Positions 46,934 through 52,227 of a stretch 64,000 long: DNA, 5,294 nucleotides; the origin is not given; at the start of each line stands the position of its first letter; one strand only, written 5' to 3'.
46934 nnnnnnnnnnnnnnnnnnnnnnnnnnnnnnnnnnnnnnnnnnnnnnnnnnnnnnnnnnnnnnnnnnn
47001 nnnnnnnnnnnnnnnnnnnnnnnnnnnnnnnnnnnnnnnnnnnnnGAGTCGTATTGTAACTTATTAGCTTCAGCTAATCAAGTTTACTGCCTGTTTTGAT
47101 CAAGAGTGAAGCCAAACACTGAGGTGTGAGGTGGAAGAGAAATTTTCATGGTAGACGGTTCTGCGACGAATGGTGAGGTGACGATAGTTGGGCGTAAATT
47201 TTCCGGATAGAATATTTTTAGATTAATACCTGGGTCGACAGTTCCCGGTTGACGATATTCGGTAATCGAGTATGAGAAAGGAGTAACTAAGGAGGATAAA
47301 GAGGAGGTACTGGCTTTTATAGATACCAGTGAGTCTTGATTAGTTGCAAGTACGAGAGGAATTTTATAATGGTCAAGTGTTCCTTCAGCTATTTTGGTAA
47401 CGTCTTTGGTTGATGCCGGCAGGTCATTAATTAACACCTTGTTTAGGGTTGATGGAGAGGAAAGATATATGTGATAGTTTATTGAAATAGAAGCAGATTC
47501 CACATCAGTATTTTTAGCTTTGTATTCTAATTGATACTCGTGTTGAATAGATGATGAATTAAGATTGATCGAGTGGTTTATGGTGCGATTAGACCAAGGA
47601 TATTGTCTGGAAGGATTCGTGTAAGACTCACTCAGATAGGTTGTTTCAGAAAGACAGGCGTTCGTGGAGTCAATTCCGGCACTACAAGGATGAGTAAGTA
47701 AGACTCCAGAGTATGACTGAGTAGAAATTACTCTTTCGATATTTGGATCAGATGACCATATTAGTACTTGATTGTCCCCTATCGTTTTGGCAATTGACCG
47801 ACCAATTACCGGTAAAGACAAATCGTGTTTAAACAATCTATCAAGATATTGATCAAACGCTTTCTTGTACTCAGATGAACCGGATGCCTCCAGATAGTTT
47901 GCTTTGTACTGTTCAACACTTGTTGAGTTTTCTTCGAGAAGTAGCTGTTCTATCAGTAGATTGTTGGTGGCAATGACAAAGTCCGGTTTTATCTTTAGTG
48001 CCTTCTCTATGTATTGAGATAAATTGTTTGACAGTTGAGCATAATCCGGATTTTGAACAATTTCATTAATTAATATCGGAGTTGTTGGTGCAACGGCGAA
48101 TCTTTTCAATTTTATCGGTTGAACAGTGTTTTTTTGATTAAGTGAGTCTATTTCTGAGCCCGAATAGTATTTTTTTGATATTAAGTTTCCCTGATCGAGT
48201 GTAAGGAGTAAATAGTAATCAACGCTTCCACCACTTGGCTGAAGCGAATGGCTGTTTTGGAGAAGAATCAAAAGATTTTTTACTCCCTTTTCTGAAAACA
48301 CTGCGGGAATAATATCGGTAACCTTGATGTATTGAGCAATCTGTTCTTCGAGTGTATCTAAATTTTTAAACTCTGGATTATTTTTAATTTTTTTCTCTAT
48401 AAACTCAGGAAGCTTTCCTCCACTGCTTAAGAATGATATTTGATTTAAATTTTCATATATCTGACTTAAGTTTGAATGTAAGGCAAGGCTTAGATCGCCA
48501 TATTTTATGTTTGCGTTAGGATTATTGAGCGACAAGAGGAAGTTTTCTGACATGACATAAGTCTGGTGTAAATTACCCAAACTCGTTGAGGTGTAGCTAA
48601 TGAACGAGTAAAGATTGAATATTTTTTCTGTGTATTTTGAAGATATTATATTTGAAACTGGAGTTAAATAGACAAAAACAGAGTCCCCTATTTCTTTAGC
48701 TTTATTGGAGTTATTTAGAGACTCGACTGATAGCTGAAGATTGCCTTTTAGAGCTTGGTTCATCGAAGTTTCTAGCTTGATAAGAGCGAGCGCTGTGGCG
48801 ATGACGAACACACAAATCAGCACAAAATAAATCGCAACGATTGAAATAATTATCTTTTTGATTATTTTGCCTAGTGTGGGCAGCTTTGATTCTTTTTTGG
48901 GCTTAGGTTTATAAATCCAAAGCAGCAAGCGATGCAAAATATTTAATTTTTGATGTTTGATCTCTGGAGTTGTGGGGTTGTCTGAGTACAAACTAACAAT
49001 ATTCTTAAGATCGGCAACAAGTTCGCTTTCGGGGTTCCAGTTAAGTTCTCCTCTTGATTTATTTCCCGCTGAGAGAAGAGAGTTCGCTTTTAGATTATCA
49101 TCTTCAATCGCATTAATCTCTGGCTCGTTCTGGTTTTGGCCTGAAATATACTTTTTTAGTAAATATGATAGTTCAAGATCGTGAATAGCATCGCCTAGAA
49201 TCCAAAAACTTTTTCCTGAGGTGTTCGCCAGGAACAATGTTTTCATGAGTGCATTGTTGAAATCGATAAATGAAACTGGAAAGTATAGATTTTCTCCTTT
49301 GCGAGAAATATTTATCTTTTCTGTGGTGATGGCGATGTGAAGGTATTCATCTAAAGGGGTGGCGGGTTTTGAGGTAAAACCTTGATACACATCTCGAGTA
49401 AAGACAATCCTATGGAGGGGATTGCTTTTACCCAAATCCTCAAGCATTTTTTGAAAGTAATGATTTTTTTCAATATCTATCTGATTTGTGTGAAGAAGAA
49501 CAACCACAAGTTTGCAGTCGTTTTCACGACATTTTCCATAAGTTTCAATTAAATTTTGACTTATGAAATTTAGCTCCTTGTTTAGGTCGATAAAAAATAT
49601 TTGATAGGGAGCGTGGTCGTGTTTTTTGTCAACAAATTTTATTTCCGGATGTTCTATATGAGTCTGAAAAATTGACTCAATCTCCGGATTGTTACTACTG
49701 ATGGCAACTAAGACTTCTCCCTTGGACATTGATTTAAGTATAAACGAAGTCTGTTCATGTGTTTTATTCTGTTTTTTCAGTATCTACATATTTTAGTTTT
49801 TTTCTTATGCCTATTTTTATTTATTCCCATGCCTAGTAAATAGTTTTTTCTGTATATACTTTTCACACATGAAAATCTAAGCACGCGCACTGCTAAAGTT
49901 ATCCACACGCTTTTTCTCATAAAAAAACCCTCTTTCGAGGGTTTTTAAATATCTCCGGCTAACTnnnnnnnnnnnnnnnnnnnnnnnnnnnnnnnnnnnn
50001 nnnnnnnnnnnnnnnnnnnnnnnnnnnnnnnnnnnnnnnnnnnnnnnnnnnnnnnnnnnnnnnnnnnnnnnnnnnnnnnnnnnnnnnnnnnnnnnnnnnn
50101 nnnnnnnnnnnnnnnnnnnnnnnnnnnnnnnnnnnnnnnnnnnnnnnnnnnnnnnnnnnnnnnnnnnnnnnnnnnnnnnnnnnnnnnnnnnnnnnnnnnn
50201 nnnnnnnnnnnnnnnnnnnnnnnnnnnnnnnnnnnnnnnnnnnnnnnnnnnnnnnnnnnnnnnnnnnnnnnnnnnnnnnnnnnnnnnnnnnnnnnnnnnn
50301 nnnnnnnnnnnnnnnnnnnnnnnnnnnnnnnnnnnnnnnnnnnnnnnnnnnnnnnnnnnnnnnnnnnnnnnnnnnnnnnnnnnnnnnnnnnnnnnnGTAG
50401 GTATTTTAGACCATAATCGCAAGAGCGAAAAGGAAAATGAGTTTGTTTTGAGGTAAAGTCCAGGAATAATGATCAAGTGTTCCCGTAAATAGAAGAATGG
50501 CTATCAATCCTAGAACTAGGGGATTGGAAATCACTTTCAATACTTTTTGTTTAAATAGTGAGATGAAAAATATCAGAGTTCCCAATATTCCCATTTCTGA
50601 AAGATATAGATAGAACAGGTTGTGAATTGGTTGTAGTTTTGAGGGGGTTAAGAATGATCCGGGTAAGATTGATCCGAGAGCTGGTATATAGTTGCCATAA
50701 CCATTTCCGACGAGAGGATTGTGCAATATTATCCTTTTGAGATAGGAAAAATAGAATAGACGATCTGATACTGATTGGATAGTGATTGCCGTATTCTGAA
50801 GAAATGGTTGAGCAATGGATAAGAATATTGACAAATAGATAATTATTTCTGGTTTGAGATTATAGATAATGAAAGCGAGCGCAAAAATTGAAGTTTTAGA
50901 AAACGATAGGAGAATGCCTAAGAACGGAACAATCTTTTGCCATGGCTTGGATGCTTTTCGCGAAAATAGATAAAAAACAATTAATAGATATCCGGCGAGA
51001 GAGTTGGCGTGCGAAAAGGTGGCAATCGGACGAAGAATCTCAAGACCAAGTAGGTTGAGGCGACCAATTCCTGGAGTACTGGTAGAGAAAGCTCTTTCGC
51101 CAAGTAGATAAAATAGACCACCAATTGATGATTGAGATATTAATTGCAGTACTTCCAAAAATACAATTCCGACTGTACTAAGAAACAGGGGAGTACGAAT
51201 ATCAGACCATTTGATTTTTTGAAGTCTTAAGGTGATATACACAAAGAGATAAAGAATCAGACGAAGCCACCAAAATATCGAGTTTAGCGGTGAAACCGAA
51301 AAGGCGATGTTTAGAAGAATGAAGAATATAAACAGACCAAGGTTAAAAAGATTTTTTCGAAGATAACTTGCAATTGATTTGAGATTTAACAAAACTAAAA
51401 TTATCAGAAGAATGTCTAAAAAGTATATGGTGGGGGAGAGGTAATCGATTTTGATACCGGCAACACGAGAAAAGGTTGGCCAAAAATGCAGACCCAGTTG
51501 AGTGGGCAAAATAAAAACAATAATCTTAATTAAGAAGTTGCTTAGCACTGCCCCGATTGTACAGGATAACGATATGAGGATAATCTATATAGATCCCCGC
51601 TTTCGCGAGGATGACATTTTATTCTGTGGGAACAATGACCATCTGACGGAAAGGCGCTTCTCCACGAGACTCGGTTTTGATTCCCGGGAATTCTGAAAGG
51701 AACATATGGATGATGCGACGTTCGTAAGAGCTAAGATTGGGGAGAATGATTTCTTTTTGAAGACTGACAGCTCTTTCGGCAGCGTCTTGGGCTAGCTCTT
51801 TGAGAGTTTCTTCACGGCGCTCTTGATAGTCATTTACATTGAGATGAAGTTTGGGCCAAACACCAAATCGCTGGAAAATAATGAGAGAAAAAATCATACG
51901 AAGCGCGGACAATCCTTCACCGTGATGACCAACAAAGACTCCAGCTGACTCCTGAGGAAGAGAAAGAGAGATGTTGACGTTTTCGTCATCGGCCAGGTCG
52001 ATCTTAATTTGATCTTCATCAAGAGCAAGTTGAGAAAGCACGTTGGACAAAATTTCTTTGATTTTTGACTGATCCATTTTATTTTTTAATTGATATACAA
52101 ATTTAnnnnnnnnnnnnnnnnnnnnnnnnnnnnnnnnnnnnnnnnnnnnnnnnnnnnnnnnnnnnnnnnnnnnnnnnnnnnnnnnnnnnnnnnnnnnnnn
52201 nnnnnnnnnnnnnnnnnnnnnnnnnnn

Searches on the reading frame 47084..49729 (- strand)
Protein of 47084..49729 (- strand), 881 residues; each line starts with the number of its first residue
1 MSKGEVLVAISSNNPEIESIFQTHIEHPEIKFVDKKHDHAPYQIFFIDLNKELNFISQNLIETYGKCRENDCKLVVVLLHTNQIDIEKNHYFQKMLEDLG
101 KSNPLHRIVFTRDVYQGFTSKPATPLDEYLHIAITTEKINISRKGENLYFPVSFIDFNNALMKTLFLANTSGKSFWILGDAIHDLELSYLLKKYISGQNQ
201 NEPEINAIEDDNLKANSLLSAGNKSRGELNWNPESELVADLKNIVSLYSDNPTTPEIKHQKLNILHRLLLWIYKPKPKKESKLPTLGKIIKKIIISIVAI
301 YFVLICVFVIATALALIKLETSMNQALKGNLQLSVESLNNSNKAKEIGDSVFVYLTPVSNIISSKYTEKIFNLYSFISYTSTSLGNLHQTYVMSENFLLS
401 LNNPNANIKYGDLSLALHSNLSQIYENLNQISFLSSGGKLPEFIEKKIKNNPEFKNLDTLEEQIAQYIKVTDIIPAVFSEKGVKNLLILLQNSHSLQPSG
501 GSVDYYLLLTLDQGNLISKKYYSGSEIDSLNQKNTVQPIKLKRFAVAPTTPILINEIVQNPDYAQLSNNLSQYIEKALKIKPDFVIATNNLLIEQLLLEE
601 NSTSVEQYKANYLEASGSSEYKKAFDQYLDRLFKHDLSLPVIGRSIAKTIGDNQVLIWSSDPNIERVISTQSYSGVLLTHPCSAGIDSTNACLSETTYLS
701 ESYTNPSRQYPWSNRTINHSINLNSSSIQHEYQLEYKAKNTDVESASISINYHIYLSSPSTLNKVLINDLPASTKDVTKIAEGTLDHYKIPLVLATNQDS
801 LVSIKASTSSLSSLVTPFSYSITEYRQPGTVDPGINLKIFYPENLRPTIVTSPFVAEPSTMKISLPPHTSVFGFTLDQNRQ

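Call 15: search_protein_families(library=pfam, proteins=[window:47084-49729:-], max_evalue=0.001)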
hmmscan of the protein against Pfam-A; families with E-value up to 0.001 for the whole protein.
window:47084-49729:- (881 aa): 1 family
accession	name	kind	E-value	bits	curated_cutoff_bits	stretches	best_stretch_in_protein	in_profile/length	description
PF13196.11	DUF4012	-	7.1e-09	36.7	28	1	482-597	2-116/144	Protein of unknown function (DUF4012)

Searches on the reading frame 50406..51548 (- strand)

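Call 15: search_protein_families(library=pfam, proteins=[window:50406-51548:-], max_evalue=0.001)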
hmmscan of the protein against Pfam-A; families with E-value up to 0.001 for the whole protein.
window:50406-51548:- (380 aa): 1 family
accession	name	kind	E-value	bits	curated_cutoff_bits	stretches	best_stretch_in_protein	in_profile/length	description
PF04932.20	Wzy_C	-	5.2e-07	30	31.7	1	184-328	20-149/149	O-Antigen ligase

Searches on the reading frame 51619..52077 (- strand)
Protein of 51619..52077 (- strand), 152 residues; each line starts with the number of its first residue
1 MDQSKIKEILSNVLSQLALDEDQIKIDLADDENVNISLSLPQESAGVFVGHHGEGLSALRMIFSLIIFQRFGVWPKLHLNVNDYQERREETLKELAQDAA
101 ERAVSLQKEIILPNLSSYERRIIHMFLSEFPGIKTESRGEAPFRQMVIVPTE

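Call 15: search_protein_families(library=pfam, proteins=[window:51619-52077:-], max_evalue=0.001)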
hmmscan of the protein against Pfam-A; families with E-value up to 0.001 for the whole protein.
window:51619-52077:- (152 aa): 2 families
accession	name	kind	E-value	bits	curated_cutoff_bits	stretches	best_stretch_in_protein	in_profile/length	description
PF01424.28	R3H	-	6.7e-17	61.7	26.8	1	90-149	1-59/60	R3H domain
PF13083.13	KH_KhpA-B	-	1.7e-07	31.5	32.1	1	7-67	1-62/73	KhpA/KhpB, KH domain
